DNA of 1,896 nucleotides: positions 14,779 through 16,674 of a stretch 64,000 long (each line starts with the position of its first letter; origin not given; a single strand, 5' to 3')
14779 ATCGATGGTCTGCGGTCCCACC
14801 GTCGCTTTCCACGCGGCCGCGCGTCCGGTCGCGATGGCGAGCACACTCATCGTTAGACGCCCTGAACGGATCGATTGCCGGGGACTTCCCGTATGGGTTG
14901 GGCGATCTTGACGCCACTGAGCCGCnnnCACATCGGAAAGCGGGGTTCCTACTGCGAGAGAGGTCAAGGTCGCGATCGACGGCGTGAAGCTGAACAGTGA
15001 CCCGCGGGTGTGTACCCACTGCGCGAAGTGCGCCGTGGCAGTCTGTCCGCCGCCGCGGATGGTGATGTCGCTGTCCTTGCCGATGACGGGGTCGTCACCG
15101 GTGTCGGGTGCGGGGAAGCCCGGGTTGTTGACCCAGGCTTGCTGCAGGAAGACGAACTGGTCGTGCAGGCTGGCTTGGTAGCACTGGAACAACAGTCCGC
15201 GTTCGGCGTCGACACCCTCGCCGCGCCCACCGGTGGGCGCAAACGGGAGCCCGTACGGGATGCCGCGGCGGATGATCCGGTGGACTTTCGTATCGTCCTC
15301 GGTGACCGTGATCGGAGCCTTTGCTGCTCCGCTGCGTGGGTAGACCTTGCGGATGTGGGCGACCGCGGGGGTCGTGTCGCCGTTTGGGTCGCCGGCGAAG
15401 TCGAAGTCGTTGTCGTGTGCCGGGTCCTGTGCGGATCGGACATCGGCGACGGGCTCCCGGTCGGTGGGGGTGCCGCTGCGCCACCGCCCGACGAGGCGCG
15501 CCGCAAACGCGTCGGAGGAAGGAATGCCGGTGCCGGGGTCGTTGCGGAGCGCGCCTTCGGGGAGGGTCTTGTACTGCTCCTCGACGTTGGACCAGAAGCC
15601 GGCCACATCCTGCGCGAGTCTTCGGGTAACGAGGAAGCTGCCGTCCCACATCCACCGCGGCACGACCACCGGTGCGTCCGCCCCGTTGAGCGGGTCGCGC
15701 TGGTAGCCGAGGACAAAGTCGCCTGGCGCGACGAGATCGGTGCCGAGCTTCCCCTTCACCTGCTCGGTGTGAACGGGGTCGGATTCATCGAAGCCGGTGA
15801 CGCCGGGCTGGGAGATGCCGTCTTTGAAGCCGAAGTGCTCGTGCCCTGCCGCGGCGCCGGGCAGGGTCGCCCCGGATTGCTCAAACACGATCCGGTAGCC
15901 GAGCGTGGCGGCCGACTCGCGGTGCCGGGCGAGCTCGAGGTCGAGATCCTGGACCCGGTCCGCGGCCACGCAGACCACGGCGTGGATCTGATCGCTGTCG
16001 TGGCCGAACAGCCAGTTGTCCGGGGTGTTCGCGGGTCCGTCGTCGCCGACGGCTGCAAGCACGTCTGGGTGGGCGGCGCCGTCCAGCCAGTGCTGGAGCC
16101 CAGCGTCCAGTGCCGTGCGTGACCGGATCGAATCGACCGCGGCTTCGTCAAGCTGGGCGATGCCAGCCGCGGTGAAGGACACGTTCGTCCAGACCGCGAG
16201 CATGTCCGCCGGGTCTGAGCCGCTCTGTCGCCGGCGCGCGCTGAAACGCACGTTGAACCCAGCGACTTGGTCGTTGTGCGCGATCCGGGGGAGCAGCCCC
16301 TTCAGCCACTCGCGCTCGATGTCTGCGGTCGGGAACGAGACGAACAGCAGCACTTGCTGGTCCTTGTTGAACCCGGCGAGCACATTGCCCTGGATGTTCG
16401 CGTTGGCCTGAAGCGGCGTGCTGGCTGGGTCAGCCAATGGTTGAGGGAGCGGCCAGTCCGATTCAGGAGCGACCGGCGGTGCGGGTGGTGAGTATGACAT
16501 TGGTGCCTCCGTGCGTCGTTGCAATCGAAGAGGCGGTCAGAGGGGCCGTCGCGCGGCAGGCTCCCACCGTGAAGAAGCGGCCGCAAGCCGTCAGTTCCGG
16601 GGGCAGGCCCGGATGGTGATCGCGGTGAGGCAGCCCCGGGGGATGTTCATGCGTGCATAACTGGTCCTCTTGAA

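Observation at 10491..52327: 41.8-kb island inserted into the Walker A codons of the Tad pilus ATPase: a potentially reversible pilus switch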

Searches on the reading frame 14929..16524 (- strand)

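Call 12: search_protein_families(library=pfam, max_evalue=0.01, proteins=[window:14929-16524:-])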
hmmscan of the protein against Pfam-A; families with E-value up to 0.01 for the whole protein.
window:14929-16524:- (532 aa): 2 families
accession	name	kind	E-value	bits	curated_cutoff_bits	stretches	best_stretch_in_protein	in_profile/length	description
PF21105.3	DyP_N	-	1.1e-10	42.4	27.5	1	43-200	1-142/163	DyP dimeric alpha+beta barrel domain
PF20628.3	Dyp_perox_C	-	5.3e-07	30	20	1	399-466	82-139/166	Dyp-type peroxidase, C-terminal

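Call 14: search_protein_families(library=padloc, max_evalue=0.001, proteins=[window:14929-16524:-])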
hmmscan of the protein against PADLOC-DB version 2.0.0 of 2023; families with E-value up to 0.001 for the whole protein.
window:14929-16524:- (532 aa): 0 families
